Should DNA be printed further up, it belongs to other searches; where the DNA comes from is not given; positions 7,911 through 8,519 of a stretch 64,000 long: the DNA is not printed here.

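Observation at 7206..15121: Uncharacterised RiPP-type biosynthetic locus: NHLP precursor + PhyH dioxygenase facing DyP peroxidase + fused E1/YcaO cyclodehydratase + SagB dehydrogenase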

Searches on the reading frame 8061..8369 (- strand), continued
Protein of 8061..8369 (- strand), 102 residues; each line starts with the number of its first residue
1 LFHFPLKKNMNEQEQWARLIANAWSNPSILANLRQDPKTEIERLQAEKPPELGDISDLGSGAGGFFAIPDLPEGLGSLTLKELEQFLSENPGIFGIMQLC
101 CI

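Call 37: search_solved_structures(query=A2, max_evalue=1, show_alignments=2)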
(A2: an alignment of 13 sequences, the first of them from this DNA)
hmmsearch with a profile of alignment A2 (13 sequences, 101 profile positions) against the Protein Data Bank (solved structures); distinct sequences matched with E-value up to 1: 21.
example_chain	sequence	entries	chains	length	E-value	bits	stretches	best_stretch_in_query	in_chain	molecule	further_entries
1v29_A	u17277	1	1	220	0.00057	23.4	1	13-39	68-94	nitrile hydratase a chain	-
8tb1_A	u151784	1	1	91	0.0029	21.1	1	4-39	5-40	NHLP leader peptide family natural product, tumor homing peptide 1 (TH1) substrate chimera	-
7qop_A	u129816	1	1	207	0.012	19.1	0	13-38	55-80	Nitrile hydratase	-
2dpp_A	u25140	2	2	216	0.014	18.9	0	13-38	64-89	Nitrile hydratase alpha subunit | Nitrile hydratase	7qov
3hht_A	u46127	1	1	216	0.014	18.9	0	13-38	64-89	Nitrile hydratase alpha subunit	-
7qou_A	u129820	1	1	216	0.014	18.9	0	13-38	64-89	Nitrile hydratase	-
7qom_A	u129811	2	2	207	0.014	18.9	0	13-38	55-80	Nitrile hydratase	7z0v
7qoy_A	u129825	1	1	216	0.016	18.7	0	13-38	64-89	Nitrile hydratase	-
4ow2_A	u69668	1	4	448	0.031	17.8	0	40-79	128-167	Yop effector YopM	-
4nkh_A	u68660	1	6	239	0.062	16.9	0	51-79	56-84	E3 ubiquitin-protein ligase sspH1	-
4nkg_A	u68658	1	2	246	0.075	16.6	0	51-79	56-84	E3 ubiquitin-protein ligase sspH1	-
2f42_A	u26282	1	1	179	0.11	16.1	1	27-101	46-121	STIP1 homology and U-box containing protein 1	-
2kj5_A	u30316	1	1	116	0.13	15.9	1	9-55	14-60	Phage integrase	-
8ruy_M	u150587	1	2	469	0.13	15.8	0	7-45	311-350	Intraflagellar transport protein 57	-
8bd7_M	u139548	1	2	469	0.16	15.5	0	7-45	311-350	Intraflagellar transport protein 57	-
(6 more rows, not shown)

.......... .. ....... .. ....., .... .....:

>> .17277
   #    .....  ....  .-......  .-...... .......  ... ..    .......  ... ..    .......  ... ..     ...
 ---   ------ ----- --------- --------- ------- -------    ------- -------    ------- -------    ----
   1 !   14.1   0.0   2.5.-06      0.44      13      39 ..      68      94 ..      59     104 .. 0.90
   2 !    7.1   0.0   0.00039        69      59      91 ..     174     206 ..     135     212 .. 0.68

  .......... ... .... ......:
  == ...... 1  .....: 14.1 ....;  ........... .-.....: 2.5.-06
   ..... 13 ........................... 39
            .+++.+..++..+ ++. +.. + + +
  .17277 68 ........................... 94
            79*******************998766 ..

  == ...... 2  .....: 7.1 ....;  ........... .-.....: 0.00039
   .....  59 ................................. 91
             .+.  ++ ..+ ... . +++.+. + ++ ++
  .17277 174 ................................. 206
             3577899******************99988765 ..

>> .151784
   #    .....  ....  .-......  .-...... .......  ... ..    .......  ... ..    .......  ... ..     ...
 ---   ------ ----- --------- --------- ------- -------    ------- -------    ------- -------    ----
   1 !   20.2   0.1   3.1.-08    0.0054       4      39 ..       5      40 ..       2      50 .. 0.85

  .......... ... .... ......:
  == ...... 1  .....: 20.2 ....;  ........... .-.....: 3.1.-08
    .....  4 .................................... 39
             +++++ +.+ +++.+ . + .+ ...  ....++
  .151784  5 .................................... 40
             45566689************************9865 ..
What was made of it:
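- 8061..8342 (-): Precursor of 93 aa (the ORF extends to a TTG at 8369). Residues 1 to about 83 form an NHLP / nitrile-hydratase-alpha-like fold. Profile against PDB: NHase alpha 1v29 E 5.7e-4 in two co-linear segments, and NHLP leader 8tb1 E 2.9e-3 (call 37).
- On NHLP leader peptide family (TIGR03793 / NHLP clan): The family profile hits NHase alpha 1v29 at E 5.7e-4 in two co-linear segments, and the NHLP leader 8tb1 at E 2.9e-3 (call 37).
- Tried and rejected: Rejected, because the NHase segments that align flank that site, and the tail lies beyond the C-terminal NHase-like segment (call 37).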

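Call 45: predict_structure(alignment_id=A1)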
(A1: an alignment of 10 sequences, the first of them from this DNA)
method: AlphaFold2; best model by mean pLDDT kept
length: 93 residues; sequences in the alignment: 10
mean_pLDDT: 80.2   pTM: 0.72
mean pLDDT of the five models: 80.2, 79.7, 79.6, 69.8, 65.4
residues with pLDDT >= 90: 18; 70-90: 57; 50-70: 12; < 50: 6
segments of 3 or more residues with pLDDT < 50: 89-93
pLDDT, mean of each block of 10 residues (from residue 1): 82 90 89 91 84 67 84 87 59 42
secondary structure, 60 per line:
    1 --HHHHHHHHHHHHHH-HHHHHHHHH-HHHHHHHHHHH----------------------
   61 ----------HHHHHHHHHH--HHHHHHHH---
elements in order: H3-16 H18-26 H28-38 H71-80 H83-90
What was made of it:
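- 8061..8342 (-): AF2 pLDDT 80 (call 45).
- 8064..8093 (-): Predicted core or tail, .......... (residues 84-93). Cys91-Cys92 are the predicted heterocyclisation sites. The tail is disordered in the model, with pLDDT below 50 for residues 89-93 (call 45).
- On NHLP leader peptide family (TIGR03793 / NHLP clan): The AF2 model has pLDDT 80 (call 45).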

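Call 48: search_protein_representatives(alignment_id=A1)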
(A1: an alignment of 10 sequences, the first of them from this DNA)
Query: 10 sequences, 99 profile positions. Proteins with E-value up to 0.001 (for the whole library): 41; up to 1e-10: 18; up to 1e-30: 3. The best 41 are listed.
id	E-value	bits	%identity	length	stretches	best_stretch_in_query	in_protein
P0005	1.1e-49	182.9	-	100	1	3-99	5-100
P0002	1.4e-44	166.5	-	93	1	5-99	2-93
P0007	1.6e-41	156.8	-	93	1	5-98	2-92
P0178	6.1e-28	113.2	-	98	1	5-99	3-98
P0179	2.2e-25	105.0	-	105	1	7-97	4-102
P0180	3.8e-16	75.4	-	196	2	9-95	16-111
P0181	1.2e-15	73.7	-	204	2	8-96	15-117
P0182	1.5e-15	73.4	-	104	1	9-99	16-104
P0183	2.7e-15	72.6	-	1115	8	44-97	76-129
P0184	4.2e-14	68.8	-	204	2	6-96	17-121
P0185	5.1e-14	68.5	-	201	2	7-87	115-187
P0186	9.6e-14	67.6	-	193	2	7-95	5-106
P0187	2.5e-12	63.1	-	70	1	24-99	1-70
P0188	4.6e-12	62.2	-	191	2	4-99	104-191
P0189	2.5e-11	59.9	-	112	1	4-95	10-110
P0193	1.9e-10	57.0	-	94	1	8-96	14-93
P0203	1.6e-05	41.3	-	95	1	7-99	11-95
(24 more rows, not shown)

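Call 50: fold_search(model_id=the predicted structure, library=pdb)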
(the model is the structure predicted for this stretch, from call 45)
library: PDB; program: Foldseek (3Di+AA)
matches with E <= 10: 22; with E <= 0.001: 0
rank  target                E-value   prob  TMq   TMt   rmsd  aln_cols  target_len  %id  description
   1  3wvd_A                1.9e+00  0.35  0.52  0.27   9.9       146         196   11  Crystal structure of Nitrile Hydratase mutant bR56K complexed with Trimethylacetonitrile, photo-activated for 50 min (released 2015-06-17)
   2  2zph_A                2.1e+00  0.35  0.51  0.27  12.2       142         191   13  Complex of Fe-type nitrile hydratase with tert-butylisonitrile, photo-activated for 340min at 293K (released 2008-10-21)
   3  2d0q_A                2.2e+00  0.38  0.53  0.28  12.4       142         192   13  Complex of Fe-type NHase with Cyclohexyl isocyanide, photo-activated for 1hr at 277K (released 2006-02-05)
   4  2cz0_A                2.3e+00  0.30  0.51  0.26  12.2       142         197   13  photo-activation state of Fe-type NHase in aerobic condition (released 2006-01-09)
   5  2cyz_A                2.5e+00  0.33  0.52  0.26  11.2       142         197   10  photo-activation state of Fe-type NHase in anaerobic condition (released 2006-01-09)
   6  3a8g_A                2.5e+00  0.30  0.51  0.26  10.0       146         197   11  Crystal structure of Nitrile Hydratase mutant S113A complexed with Trimethylacetonitrile (released 2010-04-14)
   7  2zcf_A                2.6e+00  0.33  0.53  0.27  12.3       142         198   13  Mutational study on Alpha-Gln90 of Fe-type nitrile hydratase from Rhodococcus sp. N771 (released 2007-11-20)
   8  4zge_A                3.3e+00  0.25  0.52  0.25   9.9       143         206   12  Double Mutant H80W/H81W of Fe-Type Nitrile Hydratase from Comamonas testosteroni Ni1 (released 2015-07-01)
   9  2cz1_A                3.9e+00  0.20  0.48  0.24  10.0       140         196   11  photo-activation state of Fe-type NHase with n-BA in anaerobic condition (released 2006-01-09)
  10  2ahj_C                4.6e+00  0.20  0.50  0.25  10.1       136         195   11  NITRILE HYDRATASE COMPLEXED WITH NITRIC OXIDE (released 1999-01-27)
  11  6ilb_A                4.9e+00  0.04  0.26  0.08  11.7        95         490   14  Native crystal structure of fructuronate-tagaturonate epimerase UxaE from Cohnella laeviribosi (released 2019-10-23)
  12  9lhw_B                5.5e+00  0.05  0.28  0.08   9.7        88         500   12  Crystal structure of a wild-type tagose isomerase (TsT4Ease WT) from Thermotogota bacterium (released 2025-12-24)
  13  6il9                  5.5e+00  0.04  0.22  0.07   9.1        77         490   17  One Glycerol complexed Crystal structure of fructuronate-tagaturonate epimerase UxaE from Cohnella laeviribosi (released 2019-10-23)
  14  2ahj_A                5.8e+00  0.14  0.48  0.25  10.1       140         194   11  NITRILE HYDRATASE COMPLEXED WITH NITRIC OXIDE (released 1999-01-27)
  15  2dpp_A                7.4e+00  0.13  0.49  0.24  11.2       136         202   14  Crystal structure of thermostable Bacillus sp. RAPc8 nitrile hydratase (released 2007-05-22)
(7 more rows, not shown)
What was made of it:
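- Tried and rejected: NHase alpha chains ranked on top, but every E-value was above 1 (call 50).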

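Call 51: find_encoding_contigs(protein=P0203, flank=10000, max_places=2)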
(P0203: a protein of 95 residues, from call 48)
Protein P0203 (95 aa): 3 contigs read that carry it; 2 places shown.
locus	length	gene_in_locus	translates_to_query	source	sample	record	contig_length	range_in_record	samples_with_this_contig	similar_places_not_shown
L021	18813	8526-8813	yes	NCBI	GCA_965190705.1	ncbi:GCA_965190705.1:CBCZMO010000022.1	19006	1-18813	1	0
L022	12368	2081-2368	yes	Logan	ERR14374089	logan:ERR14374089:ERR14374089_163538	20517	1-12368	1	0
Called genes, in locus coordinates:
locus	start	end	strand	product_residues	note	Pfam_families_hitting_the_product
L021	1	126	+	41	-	?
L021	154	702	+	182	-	PF05258:DciA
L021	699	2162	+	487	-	PF02517:Rce1-like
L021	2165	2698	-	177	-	PF00210:Ferritin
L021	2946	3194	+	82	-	PF28237:Asr1405_Asl0597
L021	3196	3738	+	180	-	PF01257:2Fe-2S_thioredx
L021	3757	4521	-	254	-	PF01553:Acyltransferase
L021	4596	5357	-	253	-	PF00596:Aldolase_II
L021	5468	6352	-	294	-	PF12833:HTH_18, PF00165:HTH_AraC (weak)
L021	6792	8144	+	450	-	PF26355:HTH_VMAP-M9, PF14516:AAA_35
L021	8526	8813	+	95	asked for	-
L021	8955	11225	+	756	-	PF02624:YcaO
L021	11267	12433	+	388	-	PF22767:ThcOx, PF00881:Nitroreductase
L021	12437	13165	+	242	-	PF05721:PhyH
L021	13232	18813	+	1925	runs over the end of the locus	?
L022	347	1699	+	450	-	PF26355:HTH_VMAP-M9, PF14516:AAA_35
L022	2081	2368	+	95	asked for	-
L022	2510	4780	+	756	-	PF02624:YcaO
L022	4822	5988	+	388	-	PF22767:ThcOx, PF00881:Nitroreductase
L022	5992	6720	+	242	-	PF05721:PhyH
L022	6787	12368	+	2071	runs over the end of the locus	PF00069:Pkinase, PF07714:PK_Tyr_Ser-Thr, PF14531:Kinase-like, PF13191:AAA_16, PF01590:GAF, PF13185:GAF_2, PF08448:PAS_4 (weak), PF14516:AAA_35, +6 more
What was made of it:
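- DyP is naturally absent from a related, otherwise complete module (call 51), so losing it need not abolish function.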

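Call 52: find_encoding_contigs(protein=P0188, flank=10000, max_places=2)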
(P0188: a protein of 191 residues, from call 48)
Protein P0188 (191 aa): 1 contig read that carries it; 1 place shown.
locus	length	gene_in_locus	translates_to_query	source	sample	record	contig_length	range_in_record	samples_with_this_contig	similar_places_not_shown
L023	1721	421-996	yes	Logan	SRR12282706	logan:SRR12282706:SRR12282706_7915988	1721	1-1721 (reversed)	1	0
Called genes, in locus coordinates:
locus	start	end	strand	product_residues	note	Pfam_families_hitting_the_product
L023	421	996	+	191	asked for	PF02979:NHase_alpha (faint), PF27793:RNP_Burkhold (faint)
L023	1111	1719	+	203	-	?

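Call 53: find_encoding_contigs(protein=P0193, flank=10000, max_places=2)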
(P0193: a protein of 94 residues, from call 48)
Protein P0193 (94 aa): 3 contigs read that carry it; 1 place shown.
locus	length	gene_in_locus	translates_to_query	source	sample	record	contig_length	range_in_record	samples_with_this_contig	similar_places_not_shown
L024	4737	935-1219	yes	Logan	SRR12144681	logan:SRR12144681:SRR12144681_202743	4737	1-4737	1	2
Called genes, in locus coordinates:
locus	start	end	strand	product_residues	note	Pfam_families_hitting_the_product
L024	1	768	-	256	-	?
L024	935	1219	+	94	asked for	PF02979:NHase_alpha (faint)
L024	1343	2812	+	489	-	PF20628:Dyp_perox_C (faint)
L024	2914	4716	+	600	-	PF11760:CbiG_N, PF01890:CbiG_C (faint), PF00590:TP_methylase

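Call 54: find_encoding_contigs(protein=P0181, flank=10000, max_places=2)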
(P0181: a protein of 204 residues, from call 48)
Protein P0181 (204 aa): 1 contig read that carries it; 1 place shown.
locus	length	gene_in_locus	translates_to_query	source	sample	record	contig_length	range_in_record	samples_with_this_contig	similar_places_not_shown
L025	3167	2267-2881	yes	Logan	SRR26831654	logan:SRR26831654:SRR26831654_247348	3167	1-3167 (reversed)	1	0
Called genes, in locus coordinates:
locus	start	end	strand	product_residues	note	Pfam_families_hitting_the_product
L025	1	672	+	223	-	?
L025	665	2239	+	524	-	-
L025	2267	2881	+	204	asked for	-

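Call 55: search_protein_families(library=pfam, proteins=[L024:1-768:-, L024:1343-2812:+, L025:1-672:+, L025:665-2239:+, L023:1111-1719:+], max_evalue=0.01)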
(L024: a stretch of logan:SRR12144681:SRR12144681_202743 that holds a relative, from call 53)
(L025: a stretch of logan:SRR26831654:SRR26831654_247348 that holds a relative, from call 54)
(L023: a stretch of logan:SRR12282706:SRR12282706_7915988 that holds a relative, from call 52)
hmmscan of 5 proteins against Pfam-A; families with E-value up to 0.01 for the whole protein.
L024:1-768:- (256 aa): 7 families
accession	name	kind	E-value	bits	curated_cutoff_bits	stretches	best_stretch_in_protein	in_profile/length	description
PF00069.31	Pkinase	-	1.6e-39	136.4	31.7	1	17-255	11-251/263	Protein kinase domain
PF07714.23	PK_Tyr_Ser-Thr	-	1.1e-27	97.4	23.1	1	12-255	6-248/258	Protein tyrosine and serine/threonine kinase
PF03109.22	ABC1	-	4.1e-06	26.6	22.9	1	76-159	140-222/244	ABC1 atypical kinase-like domain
PF14531.12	Kinase-like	-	6.5e-05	22.8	25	1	108-255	150-289/289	Kinase-like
PF01636.29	APH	-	0.002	18.4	23.2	0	120-150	166-196/239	Phosphotransferase enzyme family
PF17667.7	Pkinase_fungal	-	0.0021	17.3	24.1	1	100-177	286-363/387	Fungal protein kinase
PF01163.29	RIO1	-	0.0078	16.3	22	0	48-156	52-156/187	RIO domain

L024:1343-2812:+ (489 aa): 1 family
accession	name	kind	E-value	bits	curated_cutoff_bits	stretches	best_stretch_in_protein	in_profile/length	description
PF20628.3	Dyp_perox_C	-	5.6e-06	26.7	20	1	344-426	90-146/166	Dyp-type peroxidase, C-terminal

L025:1-672:+ (223 aa): 1 family
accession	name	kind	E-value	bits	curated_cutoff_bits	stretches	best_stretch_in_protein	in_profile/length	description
PF14516.12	AAA_35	-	4.6e-95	318.6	27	1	1-215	117-330/331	AAA-like domain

L025:665-2239:+ (524 aa): 2 families
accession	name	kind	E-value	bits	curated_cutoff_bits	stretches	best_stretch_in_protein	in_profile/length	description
PF20628.3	Dyp_perox_C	-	0.0006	20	20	0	377-450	100-139/166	Dyp-type peroxidase, C-terminal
PF21105.3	DyP_N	-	0.0056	17.3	27.5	0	29-192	1-147/163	DyP dimeric alpha+beta barrel domain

L023:1111-1719:+ (203 aa): 1 family
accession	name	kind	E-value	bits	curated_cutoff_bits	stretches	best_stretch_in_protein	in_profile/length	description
PF21084.3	DUF4423_like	-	2.1e-13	50.8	24.1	1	8-81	2-75/76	Winged Helix-turn-helix domain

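Call 60: search_protein_families(library=padloc, proteins=[P0017], max_evalue=0.001)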
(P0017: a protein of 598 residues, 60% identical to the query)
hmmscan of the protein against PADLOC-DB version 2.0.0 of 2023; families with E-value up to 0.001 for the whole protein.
P0017 (598 aa): 0 families

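Call 77: find_related_loci(query=A4, collection=metagenome_contigs, flank=10000)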
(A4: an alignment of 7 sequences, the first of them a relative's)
Query A4 (94 aa) in metagenome_contigs; peptide patterns used: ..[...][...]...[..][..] (x = any residue, [..] = any of these).
37 stretches matched a pattern; 2 encode a relative of the query (tblastn E <= 1e-3); 2 distinct loci.
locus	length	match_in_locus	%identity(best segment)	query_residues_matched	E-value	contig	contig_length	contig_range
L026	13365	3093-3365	52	4-94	2e-30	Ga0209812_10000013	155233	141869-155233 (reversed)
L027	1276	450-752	49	4-94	2e-27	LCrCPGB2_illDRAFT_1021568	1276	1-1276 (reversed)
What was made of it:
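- Tried and rejected: The narrower group B scan gave only 2 loci (call 77).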

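Call 79: search_protein_families(library=pfam, proteins=[L026:358-1854:-, L026:1886-2161:-, L026:2192-2446:-, L026:3027-3368:+, L026:3691-5946:+, L026:5960-7168:+, L026:7354-12720:+], max_evalue=0.001)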
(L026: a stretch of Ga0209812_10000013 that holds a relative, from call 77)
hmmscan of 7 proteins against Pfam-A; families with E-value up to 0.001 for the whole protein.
L026:358-1854:- (498 aa): 2 families
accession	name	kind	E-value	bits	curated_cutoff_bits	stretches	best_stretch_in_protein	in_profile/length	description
PF21105.3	DyP_N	-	2.3e-07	31.5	27.5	1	27-189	1-159/163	DyP dimeric alpha+beta barrel domain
PF20628.3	Dyp_perox_C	-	1.5e-05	25.3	20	1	295-428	77-139/166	Dyp-type peroxidase, C-terminal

L026:1886-2161:- (91 aa): 0 families

L026:2192-2446:- (84 aa): 0 families

L026:3027-3368:+ (113 aa): 1 family
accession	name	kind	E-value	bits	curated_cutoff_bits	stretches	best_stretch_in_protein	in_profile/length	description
PF02979.21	NHase_alpha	-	7.1e-05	22.7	27.2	1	35-62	41-68/184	Nitrile hydratase, alpha chain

L026:3691-5946:+ (751 aa): 3 families
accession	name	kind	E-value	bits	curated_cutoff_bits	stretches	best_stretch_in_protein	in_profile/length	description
PF02624.21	YcaO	-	1.5e-100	337.1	25.7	1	379-714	2-325/325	YcaO cyclodehydratase, ATP-ad Mg2+-binding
PF21084.3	DUF4423_like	-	4.8e-13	49.7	24.1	1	8-81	3-76/76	Winged Helix-turn-helix domain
PF00899.27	ThiF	-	0.00068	19.3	28.1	0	136-281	106-238/238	ThiF family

L026:5960-7168:+ (402 aa): 1 family
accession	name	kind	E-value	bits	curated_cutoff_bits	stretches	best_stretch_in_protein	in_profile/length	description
PF04909.20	Amidohydro_2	-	2.3e-32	113.4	26.4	1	137-401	40-288/289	Amidohydrolase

L026:7354-12720:+ (1788 aa): 6 families
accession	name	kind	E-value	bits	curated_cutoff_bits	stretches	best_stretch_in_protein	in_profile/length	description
PF13191.12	AAA_16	-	2.1e-41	142.6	32.6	1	336-502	23-167/167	AAA ATPase domain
PF07228.17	SpoIIE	-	2.9e-39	135.4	25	1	1593-1786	2-190/192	Stage II sporulation protein E (SpoIIE)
PF00069.31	Pkinase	-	1.9e-37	129.5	31.7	1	12-258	5-253/263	Protein kinase domain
PF07714.23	PK_Tyr_Ser-Thr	-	2.4e-21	76.7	23.1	1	12-256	5-248/258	Protein tyrosine and serine/threonine kinase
PF01590.32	GAF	-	3e-13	50.9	22.4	1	1361-1502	2-133/133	GAF domain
PF13185.12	GAF_2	-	2.7e-07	31.3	28.6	1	1361-1503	4-136/136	GAF domain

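Call 84: find_homologous_proteins(query=P0181, max_evalue=0.00001)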
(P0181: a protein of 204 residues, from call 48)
Query P0181 (204 aa): 21 proteins with E <= 0.00001 among 130 candidates.
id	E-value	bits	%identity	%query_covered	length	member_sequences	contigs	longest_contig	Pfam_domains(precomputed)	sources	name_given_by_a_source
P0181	1.6e-131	454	100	100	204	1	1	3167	-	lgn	-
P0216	2.8e-79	284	65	100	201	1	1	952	-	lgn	-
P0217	2.8e-74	267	65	94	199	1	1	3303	-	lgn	-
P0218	7.7e-72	259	64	94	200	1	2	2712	-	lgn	-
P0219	2.7e-69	251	62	94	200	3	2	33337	-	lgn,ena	-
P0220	3.0e-66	241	60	95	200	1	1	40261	-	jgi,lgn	jgi:hypothetical protein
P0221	1.3e-64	236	60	98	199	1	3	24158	-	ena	-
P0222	3.6e-62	228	61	94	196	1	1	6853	-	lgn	-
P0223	5.4e-60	221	60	94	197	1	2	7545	-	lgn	-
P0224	2.6e-58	215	59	94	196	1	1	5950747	-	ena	-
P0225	1.1e-51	193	54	92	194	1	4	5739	-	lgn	-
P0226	1.3e-50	190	50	94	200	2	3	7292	-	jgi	jgi:hypothetical protein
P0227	4.9e-50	188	48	94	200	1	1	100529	-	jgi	jgi:hypothetical protein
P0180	1.2e-49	187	51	93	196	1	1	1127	-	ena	-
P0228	5.6e-49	185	48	94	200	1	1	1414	-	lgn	-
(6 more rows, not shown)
